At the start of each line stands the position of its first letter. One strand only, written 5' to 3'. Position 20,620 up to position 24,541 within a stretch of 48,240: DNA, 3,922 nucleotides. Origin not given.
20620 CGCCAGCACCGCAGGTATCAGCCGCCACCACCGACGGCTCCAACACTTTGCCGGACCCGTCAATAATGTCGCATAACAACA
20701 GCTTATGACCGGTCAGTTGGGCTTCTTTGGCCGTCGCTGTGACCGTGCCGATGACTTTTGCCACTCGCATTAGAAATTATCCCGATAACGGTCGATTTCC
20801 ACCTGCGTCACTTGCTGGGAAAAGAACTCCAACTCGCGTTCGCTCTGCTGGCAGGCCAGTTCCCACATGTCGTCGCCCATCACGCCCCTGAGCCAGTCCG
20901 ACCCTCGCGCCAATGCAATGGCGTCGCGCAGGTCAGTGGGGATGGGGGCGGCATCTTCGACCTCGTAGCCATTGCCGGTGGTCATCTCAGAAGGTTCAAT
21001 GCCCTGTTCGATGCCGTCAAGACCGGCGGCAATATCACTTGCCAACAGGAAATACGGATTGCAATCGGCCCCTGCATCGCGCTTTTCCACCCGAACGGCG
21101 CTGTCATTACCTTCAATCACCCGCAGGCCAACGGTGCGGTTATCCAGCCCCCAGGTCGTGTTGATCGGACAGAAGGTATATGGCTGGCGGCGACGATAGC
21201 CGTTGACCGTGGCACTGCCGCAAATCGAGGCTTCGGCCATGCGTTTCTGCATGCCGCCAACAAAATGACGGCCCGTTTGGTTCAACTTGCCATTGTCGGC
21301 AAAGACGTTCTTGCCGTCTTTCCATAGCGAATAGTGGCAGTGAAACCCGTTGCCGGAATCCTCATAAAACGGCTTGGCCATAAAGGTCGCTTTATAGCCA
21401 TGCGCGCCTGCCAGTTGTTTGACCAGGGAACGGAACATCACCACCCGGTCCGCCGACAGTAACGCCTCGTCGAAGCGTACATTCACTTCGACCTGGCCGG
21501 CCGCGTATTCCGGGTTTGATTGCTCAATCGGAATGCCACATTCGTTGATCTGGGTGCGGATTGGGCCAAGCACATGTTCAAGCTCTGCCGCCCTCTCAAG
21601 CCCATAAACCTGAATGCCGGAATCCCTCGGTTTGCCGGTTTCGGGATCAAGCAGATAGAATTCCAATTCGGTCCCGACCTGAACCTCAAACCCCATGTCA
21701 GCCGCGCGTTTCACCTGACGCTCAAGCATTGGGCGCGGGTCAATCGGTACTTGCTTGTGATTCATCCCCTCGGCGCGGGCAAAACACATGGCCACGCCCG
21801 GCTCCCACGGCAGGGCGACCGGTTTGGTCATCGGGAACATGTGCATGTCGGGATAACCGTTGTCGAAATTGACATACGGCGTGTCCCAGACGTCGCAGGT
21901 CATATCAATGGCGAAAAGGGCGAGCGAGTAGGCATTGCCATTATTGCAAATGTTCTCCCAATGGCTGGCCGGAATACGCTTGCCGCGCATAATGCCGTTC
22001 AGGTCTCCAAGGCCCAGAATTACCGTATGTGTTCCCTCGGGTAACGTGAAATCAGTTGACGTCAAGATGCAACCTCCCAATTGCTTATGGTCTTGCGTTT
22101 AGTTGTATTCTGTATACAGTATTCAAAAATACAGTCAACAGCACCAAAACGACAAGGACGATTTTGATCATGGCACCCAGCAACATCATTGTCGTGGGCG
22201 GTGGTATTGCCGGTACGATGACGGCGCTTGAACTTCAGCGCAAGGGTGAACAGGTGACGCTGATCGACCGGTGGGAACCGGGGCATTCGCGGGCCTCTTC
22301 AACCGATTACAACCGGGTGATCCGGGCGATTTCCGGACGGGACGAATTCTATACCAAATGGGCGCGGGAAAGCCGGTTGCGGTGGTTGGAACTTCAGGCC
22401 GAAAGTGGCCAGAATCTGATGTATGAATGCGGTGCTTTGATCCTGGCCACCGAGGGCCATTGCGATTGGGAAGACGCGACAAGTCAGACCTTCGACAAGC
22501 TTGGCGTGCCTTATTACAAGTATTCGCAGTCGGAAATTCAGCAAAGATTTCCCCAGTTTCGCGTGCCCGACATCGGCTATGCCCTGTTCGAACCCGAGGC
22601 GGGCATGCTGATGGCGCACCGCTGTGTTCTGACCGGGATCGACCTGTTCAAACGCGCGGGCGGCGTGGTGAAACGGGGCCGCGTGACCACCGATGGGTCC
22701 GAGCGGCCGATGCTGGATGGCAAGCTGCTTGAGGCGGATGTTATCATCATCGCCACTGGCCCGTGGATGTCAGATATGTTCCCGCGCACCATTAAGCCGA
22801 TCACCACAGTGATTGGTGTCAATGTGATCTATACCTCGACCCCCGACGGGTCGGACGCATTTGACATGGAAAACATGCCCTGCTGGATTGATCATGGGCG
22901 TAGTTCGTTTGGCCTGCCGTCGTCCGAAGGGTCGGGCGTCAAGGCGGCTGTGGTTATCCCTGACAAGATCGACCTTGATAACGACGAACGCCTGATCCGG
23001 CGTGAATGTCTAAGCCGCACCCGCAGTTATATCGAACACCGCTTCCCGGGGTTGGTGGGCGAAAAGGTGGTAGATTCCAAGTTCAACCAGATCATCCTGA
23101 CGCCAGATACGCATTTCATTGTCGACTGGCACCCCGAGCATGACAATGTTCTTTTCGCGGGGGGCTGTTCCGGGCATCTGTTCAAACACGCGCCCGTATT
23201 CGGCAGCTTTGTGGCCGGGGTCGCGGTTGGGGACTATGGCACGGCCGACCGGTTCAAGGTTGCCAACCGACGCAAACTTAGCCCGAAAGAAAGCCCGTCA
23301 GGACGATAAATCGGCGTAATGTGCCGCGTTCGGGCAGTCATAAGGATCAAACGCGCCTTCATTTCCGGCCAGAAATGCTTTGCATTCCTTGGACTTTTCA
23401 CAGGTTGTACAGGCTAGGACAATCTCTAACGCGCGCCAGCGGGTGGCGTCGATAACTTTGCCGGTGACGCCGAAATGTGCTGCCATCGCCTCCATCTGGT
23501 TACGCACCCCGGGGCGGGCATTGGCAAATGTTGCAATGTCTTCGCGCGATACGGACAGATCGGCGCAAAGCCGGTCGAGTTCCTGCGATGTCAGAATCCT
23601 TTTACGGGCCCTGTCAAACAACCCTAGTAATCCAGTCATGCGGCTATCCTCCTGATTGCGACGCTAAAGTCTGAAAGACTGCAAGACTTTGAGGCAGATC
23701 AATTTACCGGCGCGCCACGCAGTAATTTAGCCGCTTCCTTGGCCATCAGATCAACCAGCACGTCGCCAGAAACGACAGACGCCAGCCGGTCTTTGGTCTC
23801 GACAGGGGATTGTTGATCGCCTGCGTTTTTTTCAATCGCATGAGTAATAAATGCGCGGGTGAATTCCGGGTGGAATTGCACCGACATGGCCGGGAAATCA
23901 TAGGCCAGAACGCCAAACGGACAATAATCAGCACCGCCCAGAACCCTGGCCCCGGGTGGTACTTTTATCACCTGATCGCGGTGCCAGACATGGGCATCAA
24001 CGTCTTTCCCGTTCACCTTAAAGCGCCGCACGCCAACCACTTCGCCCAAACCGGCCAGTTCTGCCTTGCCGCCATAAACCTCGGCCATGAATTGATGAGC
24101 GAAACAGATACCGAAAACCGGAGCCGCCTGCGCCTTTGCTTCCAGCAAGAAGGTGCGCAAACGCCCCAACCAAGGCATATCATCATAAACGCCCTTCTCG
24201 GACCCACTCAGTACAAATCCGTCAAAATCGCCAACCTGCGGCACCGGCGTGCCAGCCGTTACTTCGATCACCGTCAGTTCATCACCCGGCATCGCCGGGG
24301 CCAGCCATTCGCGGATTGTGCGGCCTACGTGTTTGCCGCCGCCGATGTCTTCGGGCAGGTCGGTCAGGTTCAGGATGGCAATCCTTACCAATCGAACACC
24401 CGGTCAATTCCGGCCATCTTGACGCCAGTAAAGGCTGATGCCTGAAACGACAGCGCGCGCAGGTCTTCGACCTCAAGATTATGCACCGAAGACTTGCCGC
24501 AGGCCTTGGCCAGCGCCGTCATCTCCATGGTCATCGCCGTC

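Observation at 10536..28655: The microcompartment sits inside a gamma-glutamyl / N-alkylglutamate-type amine catabolic gene set (hypothesis: an amine-to-aldehyde metabolosome)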

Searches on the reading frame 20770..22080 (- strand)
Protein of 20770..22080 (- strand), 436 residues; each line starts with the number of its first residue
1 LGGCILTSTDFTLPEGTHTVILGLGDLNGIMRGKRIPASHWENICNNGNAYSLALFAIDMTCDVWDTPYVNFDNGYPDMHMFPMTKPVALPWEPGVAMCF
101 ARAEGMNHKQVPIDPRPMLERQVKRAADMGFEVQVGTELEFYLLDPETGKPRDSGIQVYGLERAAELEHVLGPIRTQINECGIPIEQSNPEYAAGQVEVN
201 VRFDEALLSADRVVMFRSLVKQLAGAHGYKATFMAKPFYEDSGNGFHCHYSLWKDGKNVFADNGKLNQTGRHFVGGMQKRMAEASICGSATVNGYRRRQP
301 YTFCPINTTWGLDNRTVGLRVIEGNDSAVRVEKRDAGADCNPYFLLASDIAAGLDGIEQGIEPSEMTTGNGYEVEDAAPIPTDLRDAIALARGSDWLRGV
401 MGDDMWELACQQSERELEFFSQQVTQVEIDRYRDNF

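Call 4: search_protein_families(library=pfam, proteins=[window:20770-22080:-])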
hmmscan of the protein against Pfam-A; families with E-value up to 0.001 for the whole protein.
window:20770-22080:- (436 aa): 1 family
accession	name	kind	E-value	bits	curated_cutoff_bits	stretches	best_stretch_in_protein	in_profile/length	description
PF00120.29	Gln-synt_C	-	7e-91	305.3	24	1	113-432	2-344/344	Glutamine synthetase, catalytic domain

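Call 13: search_protein_families(library=ncbifam, proteins=[window:20770-22080:-], max_evalue=0.00001)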
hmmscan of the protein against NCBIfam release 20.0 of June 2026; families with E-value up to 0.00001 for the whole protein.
window:20770-22080:- (436 aa): 4 families
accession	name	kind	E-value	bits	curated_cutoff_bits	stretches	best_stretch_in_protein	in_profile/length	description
TIGR03105.1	gln_synth_III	equivalog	3.2e-70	236.8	469.6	1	20-433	13-434/435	type III glutamate--ammonia ligase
TIGR00653.1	GlnA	equivalog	1.2e-64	218.8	429.15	1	174-432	190-460/462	type I glutamate--ammonia ligase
NF045547.1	GGputSyn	equivalog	7.3e-58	196.3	650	1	27-422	24-432/438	gamma-glutamylputrescine synthetase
NF007006.0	PRK09469.1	equivalog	3.8e-33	114.8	845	1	178-430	200-464/469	glutamate--ammonia ligase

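Call 26: search_solved_structures(query=window:20770-22080:-, max_evalue=1e-10)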
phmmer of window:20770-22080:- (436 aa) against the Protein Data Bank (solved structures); distinct sequences matched with E-value up to 1e-10: 37.
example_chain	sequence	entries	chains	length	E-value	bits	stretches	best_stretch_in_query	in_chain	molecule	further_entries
5dm3_A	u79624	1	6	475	6.7e-63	216.5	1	18-431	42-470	L-glutamine synthetase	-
11zs_A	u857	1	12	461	5.1e-55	190.5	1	18-430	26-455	Glutamine synthetase, catalytic domain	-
8s59_O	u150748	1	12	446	3.1e-50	174.8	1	89-432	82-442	Glutamine synthetase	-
8tfb_A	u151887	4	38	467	3.6e-50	174.5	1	89-432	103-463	Glutamine synthetase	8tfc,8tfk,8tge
8ufj_A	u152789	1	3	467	1.1e-49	173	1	89-432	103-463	Glutamine synthetase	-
8oow_A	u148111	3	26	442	4.6e-49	170.9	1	108-434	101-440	Glutamine synthetase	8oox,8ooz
8wwu_A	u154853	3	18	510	1.8e-47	165.6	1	18-408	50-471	Glutamine synthetase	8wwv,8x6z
8ool_A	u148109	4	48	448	5.9e-47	163.9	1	88-432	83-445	Glutamine synthetase from Methanothermococcus thermolithotrophicus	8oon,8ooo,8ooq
7tdp_A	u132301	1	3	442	1.7e-46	162.5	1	69-433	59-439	Glutamine synthetase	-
7tfa_B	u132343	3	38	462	1.9e-46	162.2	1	69-433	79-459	Glutamine synthetase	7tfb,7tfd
4lnf_A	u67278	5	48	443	1.1e-42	149.9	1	78-434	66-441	Glutamine synthetase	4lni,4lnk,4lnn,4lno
4s0r_A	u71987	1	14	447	1.1e-42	149.9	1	78-434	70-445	Glutamine synthetase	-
7tfc_A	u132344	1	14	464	1.2e-42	149.7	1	78-434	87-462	Glutamine synthetase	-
7cql_A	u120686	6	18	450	4.4e-40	141.3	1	15-405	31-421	Type III glutamate--ammonia ligase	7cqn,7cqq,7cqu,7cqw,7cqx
7tdv_A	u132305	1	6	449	2.2e-37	132.4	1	78-434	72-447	Glutamine synthetase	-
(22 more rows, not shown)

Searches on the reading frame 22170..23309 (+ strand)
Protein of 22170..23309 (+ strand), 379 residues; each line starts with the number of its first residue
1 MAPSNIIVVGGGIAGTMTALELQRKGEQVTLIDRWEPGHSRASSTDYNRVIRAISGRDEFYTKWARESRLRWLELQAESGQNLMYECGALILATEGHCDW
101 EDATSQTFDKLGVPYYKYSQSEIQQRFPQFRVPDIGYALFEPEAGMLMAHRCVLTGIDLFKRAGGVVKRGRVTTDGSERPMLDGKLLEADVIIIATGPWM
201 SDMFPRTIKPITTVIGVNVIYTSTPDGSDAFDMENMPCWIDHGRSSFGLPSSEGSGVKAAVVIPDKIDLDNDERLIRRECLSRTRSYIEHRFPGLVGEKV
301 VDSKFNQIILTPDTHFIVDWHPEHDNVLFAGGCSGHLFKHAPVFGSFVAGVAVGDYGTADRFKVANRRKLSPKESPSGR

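Call 4: search_protein_families(library=pfam, proteins=[window:22170-23309:+])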
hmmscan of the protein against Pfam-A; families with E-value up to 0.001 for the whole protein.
window:22170-23309:+ (379 aa): 10 families
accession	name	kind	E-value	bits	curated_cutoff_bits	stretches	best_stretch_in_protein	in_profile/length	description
PF01266.30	DAO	-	2.7e-41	142.7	27.9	1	6-349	2-351/353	FAD dependent oxidoreductase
PF00890.30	FAD_binding_2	-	1.8e-06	27.8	20.4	1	6-55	2-53/414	FAD binding domain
PF07992.20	Pyr_redox_2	-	2.6e-06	27.5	26.1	1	5-33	2-30/291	Pyridine nucleotide-disulphide oxidoreductase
PF01494.25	FAD_binding_3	-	1.6e-05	24.8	22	1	6-37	4-35/349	FAD binding domain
PF01134.28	GIDA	-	3.3e-05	23.6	22.1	0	6-32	2-28/391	Glucose inhibited division protein A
PF03486.20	HI0933_like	-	7.1e-05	22.8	50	1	5-34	2-31/244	HI0933-like protein Rossmann domain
PF13450.12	NAD_binding_8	-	0.00011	22.9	21.9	1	8-36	1-30/68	NAD(P)-binding Rossmann-like domain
PF02558.23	ApbA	-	0.00023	21.2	22.2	1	6-36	1-31/150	Ketopantoate reductase PanE/ApbA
PF12831.13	FAD_oxidored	-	0.00024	21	27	1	6-34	2-30/416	FAD dependent oxidoreductase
PF00070.33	Pyr_redox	-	0.00066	20.6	22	0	5-34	1-30/82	Pyridine nucleotide-disulphide oxidoreductase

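Call 13: search_protein_families(library=ncbifam, proteins=[window:22170-23309:+], max_evalue=0.00001)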
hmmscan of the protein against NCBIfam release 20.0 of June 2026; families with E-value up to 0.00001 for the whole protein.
window:22170-23309:+ (379 aa): 8 families
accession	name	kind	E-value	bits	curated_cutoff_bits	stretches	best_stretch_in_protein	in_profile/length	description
NF008425.0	PRK11259.1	equivalog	5.9e-56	190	257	1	5-354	6-360/377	N-methyl-L-tryptophan oxidase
TIGR01377.1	soxA_mon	subfamily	1.9e-48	165.1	479.65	1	6-354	3-360/381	amino oxidase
TIGR02352.1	thiamin_ThiO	equivalog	1.7e-16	60.2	250.8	1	6-213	1-220/351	glycine oxidase ThiO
TIGR03364.1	HpnW_proposed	hypoth_equivalog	1e-12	47.8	285.1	1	5-209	2-206/365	TIGR03364 family FAD-dependent oxidoreductase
NF002480.1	PRK01747.1-1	equivalog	1.9e-10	39.8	540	1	4-216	249-468/645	bifunctional tRNA (5-methylaminomethyl-2-thiouridine)(34)-methyltransferase MnmC2/FAD-dependent 5-carboxymethylaminomethyl-2-thiouridine(34)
TIGR03197.1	MnmC_Cterm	equivalog_domain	9e-10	38.2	174.2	1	6-215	2-218/400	FAD-dependent 5-carboxymethylaminomethyl-2-thiouridine(34) oxidoreductase MnmC1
NF049967.1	QhpG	equivalog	2.5e-08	33.2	240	1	6-39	1-34/423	flavin-dependent monooxygenase QhpG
NF040813.1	pro_dh_Thprot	equivalog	3.5e-08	32.9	600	0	6-43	2-40/362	D-proline dehydrogenase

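Call 34: search_solved_structures(query=window:22170-23309:+, max_evalue=1e-8, show_alignments=2)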
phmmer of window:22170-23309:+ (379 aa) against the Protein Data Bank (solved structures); distinct sequences matched with E-value up to 1e-8: 19.
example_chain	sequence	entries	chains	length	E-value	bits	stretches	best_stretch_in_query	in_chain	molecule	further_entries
1l9c_A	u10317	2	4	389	4.8e-34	121.1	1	5-353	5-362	Monomeric Sarcosine Oxidase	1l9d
1el5_A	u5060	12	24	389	4.9e-34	121.1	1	5-353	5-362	SARCOSINE OXIDASE | SARCOSINE OXIDE | Monomeric sarcosine oxidase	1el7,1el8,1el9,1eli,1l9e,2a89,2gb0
9u3b_A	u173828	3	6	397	5.2e-34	121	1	5-353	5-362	Monomeric sarcosine oxidase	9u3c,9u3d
3bhf_A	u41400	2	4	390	1.2e-33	119.8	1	5-353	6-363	Monomeric sarcosine oxidase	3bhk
3m12_A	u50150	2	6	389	1.2e-33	119.7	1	5-353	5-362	Monomeric Sarcosine Oxidase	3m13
9u3e_A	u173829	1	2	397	1.5e-33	119.4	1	5-353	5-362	Monomeric sarcosine oxidase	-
9u3f_A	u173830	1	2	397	1.8e-33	119.2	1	5-353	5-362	Monomeric sarcosine oxidase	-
3m0o_A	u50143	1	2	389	2.8e-33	118.6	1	5-353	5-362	Monomeric sarcosine oxidase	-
1zov_A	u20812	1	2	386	1.8e-30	109.4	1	5-353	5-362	Monomeric sarcosine oxidase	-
7exs_A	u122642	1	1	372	3.2e-29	105.2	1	5-353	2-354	Sarcosine oxidase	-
2uzz_A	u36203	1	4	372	1.3e-21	80.2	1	5-352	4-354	N-METHYL-L-TRYPTOPHAN OXIDASE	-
2oln_A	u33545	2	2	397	8.7e-10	41.2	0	5-204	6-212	nikD protein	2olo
2q6u_A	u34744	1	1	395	1.1e-09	40.8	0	5-204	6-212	NikD protein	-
3hzl_A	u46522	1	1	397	1.3e-09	40.7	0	5-361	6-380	NikD protein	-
9hj5_A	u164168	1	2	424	1.8e-09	40.2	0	310-355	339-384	Engineered Fructosyl Peptide Oxidase - D7 mutant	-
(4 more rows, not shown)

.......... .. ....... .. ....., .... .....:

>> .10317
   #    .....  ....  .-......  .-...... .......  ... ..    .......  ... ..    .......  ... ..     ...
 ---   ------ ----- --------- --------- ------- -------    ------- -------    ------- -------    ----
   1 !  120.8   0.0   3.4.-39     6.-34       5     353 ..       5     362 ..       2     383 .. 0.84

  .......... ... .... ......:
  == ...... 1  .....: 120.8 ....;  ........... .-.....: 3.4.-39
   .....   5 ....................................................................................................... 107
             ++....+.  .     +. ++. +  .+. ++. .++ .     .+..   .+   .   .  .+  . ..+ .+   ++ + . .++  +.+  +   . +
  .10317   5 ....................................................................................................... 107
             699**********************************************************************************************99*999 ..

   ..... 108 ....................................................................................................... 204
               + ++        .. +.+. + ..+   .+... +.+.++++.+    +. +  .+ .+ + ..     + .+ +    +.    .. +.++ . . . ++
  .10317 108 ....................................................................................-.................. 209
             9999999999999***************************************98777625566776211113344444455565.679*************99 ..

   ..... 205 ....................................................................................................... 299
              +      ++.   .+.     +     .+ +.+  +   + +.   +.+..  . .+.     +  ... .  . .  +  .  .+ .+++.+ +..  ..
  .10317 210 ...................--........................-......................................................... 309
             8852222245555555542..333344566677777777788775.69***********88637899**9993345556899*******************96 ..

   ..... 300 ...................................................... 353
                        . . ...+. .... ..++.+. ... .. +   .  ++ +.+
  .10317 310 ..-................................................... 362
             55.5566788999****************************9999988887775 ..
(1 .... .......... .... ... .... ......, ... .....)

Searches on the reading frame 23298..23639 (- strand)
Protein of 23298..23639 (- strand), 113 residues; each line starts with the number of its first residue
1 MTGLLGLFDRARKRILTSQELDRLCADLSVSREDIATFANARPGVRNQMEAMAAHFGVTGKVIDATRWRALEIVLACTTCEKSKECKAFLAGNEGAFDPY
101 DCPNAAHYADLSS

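Call 5: search_protein_families(library=pfam, proteins=[window:23298-23639:-])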
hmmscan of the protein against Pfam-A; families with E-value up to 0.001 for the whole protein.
window:23298-23639:- (113 aa): 1 family
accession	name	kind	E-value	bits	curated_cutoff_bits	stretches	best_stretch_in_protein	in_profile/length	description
PF20056.4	DUF6455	-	1.8e-06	28.3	23.7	1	69-112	38-83/85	Family of unknown function (DUF6455)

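Call 14: search_protein_families(library=ncbifam, proteins=[window:23298-23639:-], max_evalue=0.00001)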
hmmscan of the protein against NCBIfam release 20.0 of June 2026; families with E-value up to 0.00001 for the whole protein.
window:23298-23639:- (113 aa): 0 families

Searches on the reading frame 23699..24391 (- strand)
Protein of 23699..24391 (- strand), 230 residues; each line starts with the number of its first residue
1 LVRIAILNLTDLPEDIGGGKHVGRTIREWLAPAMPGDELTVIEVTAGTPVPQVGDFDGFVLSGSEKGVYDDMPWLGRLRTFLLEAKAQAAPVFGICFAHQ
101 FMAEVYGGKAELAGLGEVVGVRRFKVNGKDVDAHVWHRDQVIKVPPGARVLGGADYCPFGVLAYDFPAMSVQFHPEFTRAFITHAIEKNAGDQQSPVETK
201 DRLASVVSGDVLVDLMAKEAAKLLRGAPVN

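Call 5: search_protein_families(library=pfam, proteins=[window:23699-24391:-])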
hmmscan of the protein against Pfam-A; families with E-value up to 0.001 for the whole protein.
window:23699-24391:- (230 aa): 1 family
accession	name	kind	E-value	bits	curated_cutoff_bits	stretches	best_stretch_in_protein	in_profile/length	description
PF00117.34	GATase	-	4.4e-14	53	22.8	1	54-179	41-175/190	Glutamine amidotransferase class-I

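Call 14: search_protein_families(library=ncbifam, proteins=[window:23699-24391:-], max_evalue=0.00001)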
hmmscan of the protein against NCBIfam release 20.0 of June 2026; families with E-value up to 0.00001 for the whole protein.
window:23699-24391:- (230 aa): 8 families
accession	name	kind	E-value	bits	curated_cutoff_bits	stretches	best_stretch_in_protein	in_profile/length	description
NF006562.0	PRK09065.1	equivalog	7.3e-31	107.5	205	1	27-207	26-220/242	glutamine amidotransferase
NF004212.0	PRK05665.1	equivalog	2.7e-25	89.5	309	1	13-216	15-229/241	amidotransferase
TIGR00888.1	guaA_Nterm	equivalog_domain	1.1e-14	54.2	172.15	1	49-181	33-171/188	glutamine-hydrolyzing GMP synthase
NF001975.0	PRK00758.1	equivalog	1.1e-13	51.3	198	1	44-189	31-177/185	GMP synthase subunit A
NF005072.0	PRK06490.1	equivalog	7.9e-11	41.4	339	1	36-192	38-202/251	glutamine amidotransferase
NF000848.1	PRK00074.1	equivalog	1.6e-10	40.2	400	1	56-184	42-177/512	glutamine-hydrolyzing GMP synthase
NF005743.0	PRK07567.1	equivalog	6e-09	35.5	264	1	77-186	81-201/245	glutamine amidotransferase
NF005458.0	PRK07053.1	equivalog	2.2e-08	33.8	250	1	50-190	42-193/234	glutamine amidotransferase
